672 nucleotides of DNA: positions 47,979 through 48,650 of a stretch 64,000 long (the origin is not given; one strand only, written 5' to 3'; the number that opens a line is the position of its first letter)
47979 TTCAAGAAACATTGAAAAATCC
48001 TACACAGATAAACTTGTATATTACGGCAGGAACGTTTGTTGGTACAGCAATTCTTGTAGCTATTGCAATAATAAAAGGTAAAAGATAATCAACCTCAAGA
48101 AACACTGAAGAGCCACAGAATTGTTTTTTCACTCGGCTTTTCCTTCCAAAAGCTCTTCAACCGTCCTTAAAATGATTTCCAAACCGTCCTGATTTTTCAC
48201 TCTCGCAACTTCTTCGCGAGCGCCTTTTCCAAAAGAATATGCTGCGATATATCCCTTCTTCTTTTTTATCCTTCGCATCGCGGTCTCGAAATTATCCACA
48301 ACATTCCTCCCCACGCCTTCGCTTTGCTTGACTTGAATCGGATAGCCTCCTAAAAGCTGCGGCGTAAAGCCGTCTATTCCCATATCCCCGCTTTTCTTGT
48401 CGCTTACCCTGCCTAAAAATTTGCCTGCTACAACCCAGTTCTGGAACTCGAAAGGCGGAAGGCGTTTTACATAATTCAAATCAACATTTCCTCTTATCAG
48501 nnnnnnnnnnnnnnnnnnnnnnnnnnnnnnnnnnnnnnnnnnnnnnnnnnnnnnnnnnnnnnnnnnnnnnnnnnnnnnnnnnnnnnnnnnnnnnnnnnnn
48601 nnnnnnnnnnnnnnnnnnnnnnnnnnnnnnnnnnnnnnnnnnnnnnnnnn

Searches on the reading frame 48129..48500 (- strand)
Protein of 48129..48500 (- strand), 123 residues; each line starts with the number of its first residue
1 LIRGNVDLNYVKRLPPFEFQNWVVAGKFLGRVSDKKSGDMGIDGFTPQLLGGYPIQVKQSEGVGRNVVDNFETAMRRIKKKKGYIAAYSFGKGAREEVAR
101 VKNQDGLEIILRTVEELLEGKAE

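Call 10: search_protein_families(library=padloc, proteins=[window:48129-48500:-], max_evalue=0.1)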
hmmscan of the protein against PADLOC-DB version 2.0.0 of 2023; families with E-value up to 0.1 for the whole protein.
window:48129-48500:- (123 aa): 0 families

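Call 26: find_homologous_proteins(query=window:48132-48485:-, max_evalue=0.001)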
Query window:48132-48485:- (118 aa): 376 proteins with E <= 0.001 among 383 candidates; the best 120 are listed.
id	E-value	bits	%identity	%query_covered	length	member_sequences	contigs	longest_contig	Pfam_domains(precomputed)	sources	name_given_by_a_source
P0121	2.7e-57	210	81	100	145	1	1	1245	PF04471.19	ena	-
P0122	1.2e-56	208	83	100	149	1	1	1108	PF04471.19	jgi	jgi:hypothetical protein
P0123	8.7e-56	205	77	100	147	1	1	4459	PF04471.19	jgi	jgi:hypothetical protein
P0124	2.3e-55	204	81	100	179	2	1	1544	PF04471.19,PF01555.25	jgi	-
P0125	7.8e-55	202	80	100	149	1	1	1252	PF04471.19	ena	-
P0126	1.8e-54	201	81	100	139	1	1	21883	-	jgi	jgi:hypothetical protein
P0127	3.3e-54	200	77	100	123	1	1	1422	PF04471.19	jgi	-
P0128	4.8e-54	199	75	100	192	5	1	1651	PF13847.13,PF13649.13,PF04471.19,PF01555.25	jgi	jgi:tRNA G10 N-methylase Trm11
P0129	7.9e-54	199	77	100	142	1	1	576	PF04471.19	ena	-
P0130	5.5e-53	196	75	100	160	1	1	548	-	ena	-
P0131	6.7e-53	196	76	100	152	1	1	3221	PF04471.19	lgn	-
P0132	1.0e-52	195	75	100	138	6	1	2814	PF04471.19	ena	-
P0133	2.5e-52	194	75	100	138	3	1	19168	PF04471.19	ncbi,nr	ncbi:MAG TPA: restriction endonuclease [Candidatus Nanoarchaeia archaeon]|nr:restriction endonucleas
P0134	1.3e-51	191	79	93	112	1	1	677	PF04471.19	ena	-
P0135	2.9e-51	190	73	100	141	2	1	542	PF04471.19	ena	-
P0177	3.0e-34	136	63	97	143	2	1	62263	PF04471.19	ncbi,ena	-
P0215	7.7e-32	128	62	92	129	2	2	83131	PF04471.19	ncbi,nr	ncbi:MAG: restriction endonuclease [Candidatus Bathyarchaeota archaeon]|nr:restriction endonuclease 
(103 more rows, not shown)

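Call 27: find_encoding_contigs(protein=P0215, flank=5000, max_places=2)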
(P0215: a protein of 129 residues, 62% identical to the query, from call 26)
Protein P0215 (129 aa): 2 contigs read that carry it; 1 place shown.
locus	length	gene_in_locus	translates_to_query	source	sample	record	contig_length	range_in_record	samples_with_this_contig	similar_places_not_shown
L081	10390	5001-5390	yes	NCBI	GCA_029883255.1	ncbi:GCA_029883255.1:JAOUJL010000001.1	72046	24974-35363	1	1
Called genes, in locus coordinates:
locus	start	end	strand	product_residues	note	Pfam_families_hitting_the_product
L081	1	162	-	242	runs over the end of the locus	PF01177:Asp_Glu_race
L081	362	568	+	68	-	-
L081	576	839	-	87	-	PF00037:Fer4 (weak), PF12797:Fer4_2 (weak), PF12837:Fer4_6 (faint), PF13187:Fer4_9 (faint), PF13237:Fer4_10 (faint), PF14697:Fer4_21 (weak), PF12838:Fer4_7, PF00037:Fer4 (weak), +2 more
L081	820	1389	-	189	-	PF01558:POR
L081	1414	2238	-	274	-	PF02775:TPP_enzyme_C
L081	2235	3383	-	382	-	PF01855:POR_N, PF02780:Transketolase_C (weak), PF17147:PFOR_II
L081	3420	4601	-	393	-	PF00155:Aminotran_1_2, PF01041:DegT_DnrJ_EryC1, PF00266:Aminotran_5, PF01053:Cys_Met_Meta_PP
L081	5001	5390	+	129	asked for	PF04471:Mrr_cat (weak)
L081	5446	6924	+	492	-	-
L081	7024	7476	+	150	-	PF21891:DUF6917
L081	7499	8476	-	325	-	PF00389:2-Hacid_dh, PF02826:2-Hacid_dh_C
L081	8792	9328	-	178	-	PF01558:POR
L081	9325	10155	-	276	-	PF02775:TPP_enzyme_C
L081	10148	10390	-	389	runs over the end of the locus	PF01855:POR_N, PF02780:Transketolase_C (weak), PF17147:PFOR_II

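Call 28: find_encoding_contigs(protein=P0177, flank=5000, max_places=2)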
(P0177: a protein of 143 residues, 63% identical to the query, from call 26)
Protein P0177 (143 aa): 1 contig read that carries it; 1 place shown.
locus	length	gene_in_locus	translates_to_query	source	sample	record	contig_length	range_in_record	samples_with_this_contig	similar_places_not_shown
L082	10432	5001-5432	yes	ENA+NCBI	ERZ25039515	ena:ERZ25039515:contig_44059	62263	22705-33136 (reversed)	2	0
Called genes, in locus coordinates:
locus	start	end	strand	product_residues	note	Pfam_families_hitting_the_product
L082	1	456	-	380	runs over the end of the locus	PF01832:Glucosaminidase (weak), PF01510:Amidase_2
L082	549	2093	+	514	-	-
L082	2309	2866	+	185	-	PF12760:Zn_ribbon_IS1595, PF12762:DDE_Tnp_IS1595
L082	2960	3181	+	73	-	PF12762:DDE_Tnp_IS1595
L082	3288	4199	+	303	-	PF10546:P63C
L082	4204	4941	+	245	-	PF01555:N6_N4_Mtase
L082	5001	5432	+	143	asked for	PF04471:Mrr_cat (weak)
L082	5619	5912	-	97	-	-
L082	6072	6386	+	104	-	PF02604:PhdYeFM_antitox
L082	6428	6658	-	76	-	PF07927:HicA_toxin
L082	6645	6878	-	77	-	PF15919:HicB_lk_antitox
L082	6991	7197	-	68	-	-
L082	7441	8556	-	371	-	PF00365:PFK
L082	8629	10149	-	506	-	PF02934:GatB_N, PF02637:GatB_Yqey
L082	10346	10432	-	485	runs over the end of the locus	PF01425:Amidase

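Call 29: find_encoding_contigs(protein=P0133, flank=5000, max_places=2)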
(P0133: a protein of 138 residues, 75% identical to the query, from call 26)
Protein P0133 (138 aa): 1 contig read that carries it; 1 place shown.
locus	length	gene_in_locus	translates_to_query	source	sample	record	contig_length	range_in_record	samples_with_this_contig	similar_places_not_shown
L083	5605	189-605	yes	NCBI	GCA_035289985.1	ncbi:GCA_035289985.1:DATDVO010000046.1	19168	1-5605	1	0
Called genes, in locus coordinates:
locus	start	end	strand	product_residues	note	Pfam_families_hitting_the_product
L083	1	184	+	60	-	?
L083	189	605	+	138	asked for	PF04471:Mrr_cat (weak)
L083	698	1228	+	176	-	PF01025:GrpE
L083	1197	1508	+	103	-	-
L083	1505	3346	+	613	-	PF00012:HSP70, PF06723:MreB_Mbl, PF00012:HSP70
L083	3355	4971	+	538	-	PF00118:Cpn60_TCP1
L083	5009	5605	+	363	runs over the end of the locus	PF00226:DnaJ, PF01556:DnaJ_C, PF00684:DnaJ_CXXCXGXG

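Call 52: predict_structure(alignment_id=A2)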
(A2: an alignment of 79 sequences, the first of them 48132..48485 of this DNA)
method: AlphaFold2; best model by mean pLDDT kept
length: 118 residues; sequences in the alignment: 79
mean_pLDDT: 92.0   pTM: 0.87
mean pLDDT of the five models: 92.0, 91.7, 90.7, 90.5, 90.2
residues with pLDDT >= 90: 102; 70-90: 9; 50-70: 6; < 50: 1
segments of 3 or more residues with pLDDT < 50: none
pLDDT, mean of each block of 10 residues (from residue 1): 91 93 87 73 94 96 95 95 98 97 97 86
secondary structure, 60 per line:
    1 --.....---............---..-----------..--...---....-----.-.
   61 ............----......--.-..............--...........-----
elements in order: H3-7 H11-22 E49-52 H60-72 E77-82 H87-100 E103-108 H109-113

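Call 55: fold_search(model_id=the predicted structure, library=pdb)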
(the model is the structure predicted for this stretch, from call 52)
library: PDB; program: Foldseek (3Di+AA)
matches with E <= 10: 1204; with E <= 0.001: 0
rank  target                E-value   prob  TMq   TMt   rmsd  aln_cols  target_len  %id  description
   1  5xog_E                3.9e-03  1.00  0.53  0.33   7.1       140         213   14  RNA Polymerase II elongation complex bound with Spt5 KOW5 and Elf1 (released 2017-08-16)
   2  8yfq_E                5.4e-03  0.99  0.53  0.33   7.3       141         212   13  Cryo EM structure of Komagataella phaffii RNAPII-Rat1-Rai1 pre-termination complex (released 2024-09-25)
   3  9g1x_E                1.3e-02  0.98  0.51  0.31   8.7       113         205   13  Yeast RNA polymerase I elongation complex stalled by an apurinic site, 11-subunit (released 2025-06-18)
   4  9ja1_E                1.3e-02  0.97  0.51  0.30  10.3       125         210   11  The RNA polymerase II elongation complex from Saccharomyces cerevisiae (released 2024-09-04)
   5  7dn3_E                2.4e-02  0.97  0.53  0.34   8.2       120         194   14  Structure of Human RNA Polymerase III elongation complex (released 2021-03-17)
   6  1i50_E                3.8e-02  0.99  0.50  0.28   6.9        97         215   13  RNA POLYMERASE II CRYSTAL FORM II AT 2.8 A RESOLUTION (released 2001-04-23)
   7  8uhd_E                4.3e-02  0.97  0.56  0.35   5.5       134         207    8  Structure of paused transcription complex Pol II-DSIF-NELF - post-translocated (released 2024-03-20)
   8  6xre_E                4.6e-02  1.00  0.49  0.29   1.6        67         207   12  Structure of the p53/RNA polymerase II assembly (released 2021-03-24)
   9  7eu0_E                4.9e-02  0.82  0.48  0.31   8.8       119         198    9  The cryo-EM structure of A. thaliana Pol IV-RDR2 backtracked complex (released 2021-12-29)
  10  1k83_E                5.3e-02  0.99  0.49  0.29   6.8        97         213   13  Crystal Structure of Yeast RNA Polymerase II Complexed with the Inhibitor Alpha Amanitin (released 2002-02-13)
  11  1dzf                  5.3e-02  0.94  0.55  0.34   6.7       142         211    8  RPB5 from S.cerevisiae (released 2000-06-09)
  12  5iy6_E                5.6e-02  0.96  0.50  0.30   7.4        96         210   11  Human holo-PIC in the closed state (released 2016-05-18)
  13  4c2m_E                6.4e-02  0.99  0.49  0.28   1.9        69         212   12  Structure of RNA polymerase I at 2.8 A resolution (released 2013-10-23)
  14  7edb_A                6.8e-02  0.95  0.60  0.24   5.2       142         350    9  EcoT38I restriction endonuclease complexed with DNA (released 2022-03-16)
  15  6exv_E                7.3e-02  0.96  0.54  0.33   5.6       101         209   13  Structure of mammalian RNA polymerase II elongation complex inhibited by Alpha-amanitin (released 2018-03-21)
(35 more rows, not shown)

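Call 90: fold_search(model_id=the predicted structure, library=viral)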
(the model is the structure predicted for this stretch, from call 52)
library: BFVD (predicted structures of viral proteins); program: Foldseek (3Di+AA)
matches with E <= 10: 845; with E <= 0.001: 10
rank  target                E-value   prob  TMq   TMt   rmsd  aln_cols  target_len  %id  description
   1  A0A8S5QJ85            7.2e-08  1.00  0.78  0.34   2.7       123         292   20  Restriction endonuclease [Siphoviridae sp. ctezl47]
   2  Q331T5                1.4e-06  1.00  0.75  0.44   2.4       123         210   16  (no name in the UniProt tables at hand)
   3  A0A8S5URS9            7.2e-06  1.00  0.71  0.28   2.6       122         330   21  Restriction endonuclease [Siphoviridae sp. cthae16]
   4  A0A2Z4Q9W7            4.7e-05  1.00  0.75  0.42   3.1       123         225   21  (no name in the UniProt tables at hand)
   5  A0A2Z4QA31            5.4e-05  1.00  0.66  0.37   3.4       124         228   18  (no name in the UniProt tables at hand)
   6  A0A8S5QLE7            1.3e-04  1.00  0.71  0.33   4.8       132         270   21  Restriction endonuclease [Siphoviridae sp. ctVCm11]
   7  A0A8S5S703            1.6e-04  1.00  0.71  0.23   3.3       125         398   21  Restriction endonuclease [Siphoviridae sp. ctVDy27]
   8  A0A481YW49            1.6e-04  1.00  0.56  0.37   5.3       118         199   15  DNA-directed RNA polymerase subunit 5 [Marseillevirus LCMAC103]
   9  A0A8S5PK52            1.7e-04  1.00  0.57  0.30   6.5       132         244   15  Restriction endonuclease [Siphoviridae sp. ctXBp18]
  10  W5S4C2                7.2e-04  1.00  0.52  0.32   5.4       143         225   11  RNA polymerase II RPB5 subunit [Pithovirus sibericum]
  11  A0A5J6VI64            2.0e-03  1.00  0.55  0.35   5.4       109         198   26  Restriction endonuclease type IV Mrr domain-containing protein [Megaviridae environmental sample]
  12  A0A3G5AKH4            5.8e-03  1.00  0.50  0.16   4.7        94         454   10  RPB5 subunit of DNA-directed RNA polymerase [Solumvirus sp.]
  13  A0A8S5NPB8            7.5e-03  1.00  0.59  0.27   3.6       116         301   11  Restriction endonuclease [Siphoviridae sp. ctGMq5]
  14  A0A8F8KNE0            8.0e-03  1.00  0.52  0.27   1.3        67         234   13  DNA-directed RNA polymerase subunit 5 [Clandestinovirus]
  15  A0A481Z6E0            8.0e-03  0.95  0.46  0.27   5.9       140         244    8  DNA-directed RNA polymerase subunit 5 [Pithovirus LCPAC104]
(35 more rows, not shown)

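Call 99: search_protein_representatives(alignment_id=A2)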
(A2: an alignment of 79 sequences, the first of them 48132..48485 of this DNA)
Query: 79 sequences, 138 profile positions. Proteins with E-value up to 0.001 (for the whole library): 1161; up to 1e-10: 615; up to 1e-30: 126. The best 150 are listed.
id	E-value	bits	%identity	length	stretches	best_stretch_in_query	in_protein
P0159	1.7e-58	212.4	-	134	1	3-129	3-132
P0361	1.9e-55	202.5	-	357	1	1-132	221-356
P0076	3.5e-55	201.6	-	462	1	1-133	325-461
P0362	1.0e-54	200.1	-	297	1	1-131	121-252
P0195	5.0e-54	197.9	-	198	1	2-130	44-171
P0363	1.7e-53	196.1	-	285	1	1-130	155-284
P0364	1.9e-52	192.8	-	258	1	1-133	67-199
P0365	2.0e-52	192.7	-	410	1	3-132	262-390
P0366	7.9e-51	187.5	-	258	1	1-131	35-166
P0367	4.1e-50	185.2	-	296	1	1-131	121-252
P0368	7.8e-50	184.3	-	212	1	1-132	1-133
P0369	8.6e-50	184.2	-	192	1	2-130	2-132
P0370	2.3e-49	182.8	-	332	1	1-132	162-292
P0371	2.9e-49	182.5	-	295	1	1-133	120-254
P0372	2.5e-48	179.4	-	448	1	1-131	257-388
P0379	4.7e-45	168.8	-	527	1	11-133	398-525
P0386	9.8e-44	164.6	-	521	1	1-131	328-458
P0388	6.4e-43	161.9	-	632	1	18-134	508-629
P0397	1.8e-40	154.0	-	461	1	3-134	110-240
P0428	7.8e-36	139.0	-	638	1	16-128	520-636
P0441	2.5e-34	134.1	-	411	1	16-128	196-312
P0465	2.1e-32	127.8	-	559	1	1-133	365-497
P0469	6.8e-32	126.2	-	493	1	11-130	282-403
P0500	9.3e-30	119.3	-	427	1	13-129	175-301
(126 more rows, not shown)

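Call 100: search_protein_families(library=pfam, proteins=[P0397, P0441, P0500, P0469, P0372, P0386, P0465, P0388, P0428, P0379], max_evalue=0.0001)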
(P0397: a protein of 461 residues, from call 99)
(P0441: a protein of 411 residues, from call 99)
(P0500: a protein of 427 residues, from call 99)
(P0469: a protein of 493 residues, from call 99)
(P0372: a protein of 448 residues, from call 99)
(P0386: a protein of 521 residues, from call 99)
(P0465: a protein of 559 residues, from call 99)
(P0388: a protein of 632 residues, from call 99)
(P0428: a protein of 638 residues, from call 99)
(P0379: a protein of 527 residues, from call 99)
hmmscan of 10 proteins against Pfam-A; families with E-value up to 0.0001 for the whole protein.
P0397 (461 aa): 3 families
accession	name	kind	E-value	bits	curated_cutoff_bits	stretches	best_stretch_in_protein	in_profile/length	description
PF01555.25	N6_N4_Mtase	-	2.3e-24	87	26.7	1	28-107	136-218/221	DNA methylase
PF06114.19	Peptidase_M78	-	1.8e-15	57.3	22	1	353-455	26-122/123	IrrE N-terminal-like domain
PF04471.18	Mrr_cat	-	1.5e-06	28.8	21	1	154-229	29-107/115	Restriction endonuclease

P0441 (411 aa): 3 families
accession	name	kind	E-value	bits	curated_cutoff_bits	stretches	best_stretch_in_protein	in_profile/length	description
PF01555.25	N6_N4_Mtase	-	4.5e-30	105.7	26.7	1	29-176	73-216/221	DNA methylase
PF04471.18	Mrr_cat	-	1.9e-09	38.1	21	1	205-312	2-112/115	Restriction endonuclease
PF13847.12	Methyltransf_31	-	1e-05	25.7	27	1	140-188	2-53/145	Methyltransferase domain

P0500 (427 aa): 1 family
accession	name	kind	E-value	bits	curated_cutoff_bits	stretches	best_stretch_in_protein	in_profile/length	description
PF01555.25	N6_N4_Mtase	-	5.6e-26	92.3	26.7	1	56-157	132-217/221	DNA methylase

P0469 (493 aa): 2 families
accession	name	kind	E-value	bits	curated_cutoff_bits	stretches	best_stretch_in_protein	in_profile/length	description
PF01555.25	N6_N4_Mtase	-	1.9e-53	182.1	26.7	1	22-269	1-220/221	DNA methylase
PF04471.18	Mrr_cat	-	5.2e-10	39.9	21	1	295-400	1-111/115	Restriction endonuclease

P0372 (448 aa): 5 families
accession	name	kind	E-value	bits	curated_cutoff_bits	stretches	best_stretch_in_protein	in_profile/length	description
PF01555.25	N6_N4_Mtase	-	2.2e-54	185.2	26.7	1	29-257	1-219/221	DNA methylase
PF04471.18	Mrr_cat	-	4.2e-06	27.3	21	1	302-386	27-113/115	Restriction endonuclease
PF13847.12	Methyltransf_31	-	5.7e-06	26.5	27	1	218-289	2-75/145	Methyltransferase domain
PF13649.12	Methyltransf_25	-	3.2e-05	25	27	0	223-273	1-52/97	Methyltransferase domain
PF08241.18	Methyltransf_11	-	6e-05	24.1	21.2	0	228-269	5-44/95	Methyltransferase domain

P0386 (521 aa): 3 families
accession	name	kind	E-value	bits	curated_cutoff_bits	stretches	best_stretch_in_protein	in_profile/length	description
PF01555.25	N6_N4_Mtase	-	2e-43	149.4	26.7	1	29-329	1-220/221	DNA methylase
PF04471.18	Mrr_cat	-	8.7e-07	29.5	21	1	369-454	24-111/115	Restriction endonuclease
PF13649.12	Methyltransf_25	-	7.1e-05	23.9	27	0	294-339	1-48/97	Methyltransferase domain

P0465 (559 aa): 4 families
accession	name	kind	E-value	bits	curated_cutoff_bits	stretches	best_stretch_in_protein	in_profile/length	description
PF01555.25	N6_N4_Mtase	-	1.6e-48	166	26.7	1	30-366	1-220/221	DNA methylase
PF13847.12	Methyltransf_31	-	4.3e-08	33.4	27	1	326-374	2-53/145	Methyltransferase domain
PF13649.12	Methyltransf_25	-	1.7e-05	25.9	27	0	331-374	1-46/97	Methyltransferase domain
PF08241.18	Methyltransf_11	-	2e-05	25.6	21.2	0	336-373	5-42/95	Methyltransferase domain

P0388 (632 aa): 2 families
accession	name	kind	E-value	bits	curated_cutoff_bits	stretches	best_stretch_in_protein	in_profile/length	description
PF04471.18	Mrr_cat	-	3.2e-11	43.8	21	1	514-624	1-113/115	Restriction endonuclease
PF22722.2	NA-iREase1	-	5.8e-05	23.5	27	0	522-622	5-104/106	NACHT-associated inactive Restriction Endonuclease 1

P0428 (638 aa): 2 families
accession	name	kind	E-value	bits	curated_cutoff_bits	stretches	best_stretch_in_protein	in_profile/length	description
PF13646.12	HEAT_2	-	8.8e-09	36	27.7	1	376-434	7-66/88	HEAT repeats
PF03130.22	HEAT_PBS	-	6.8e-06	26.6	20.9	0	385-410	2-27/27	PBS lyase HEAT-like repeat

P0379 (527 aa): 2 families
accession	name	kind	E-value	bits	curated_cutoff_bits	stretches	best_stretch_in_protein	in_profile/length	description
PF04471.18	Mrr_cat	-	4.1e-11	43.4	21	1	412-519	2-111/115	Restriction endonuclease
PF22722.2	NA-iREase1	-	4.2e-05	23.9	27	0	419-513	5-101/106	NACHT-associated inactive Restriction Endonuclease 1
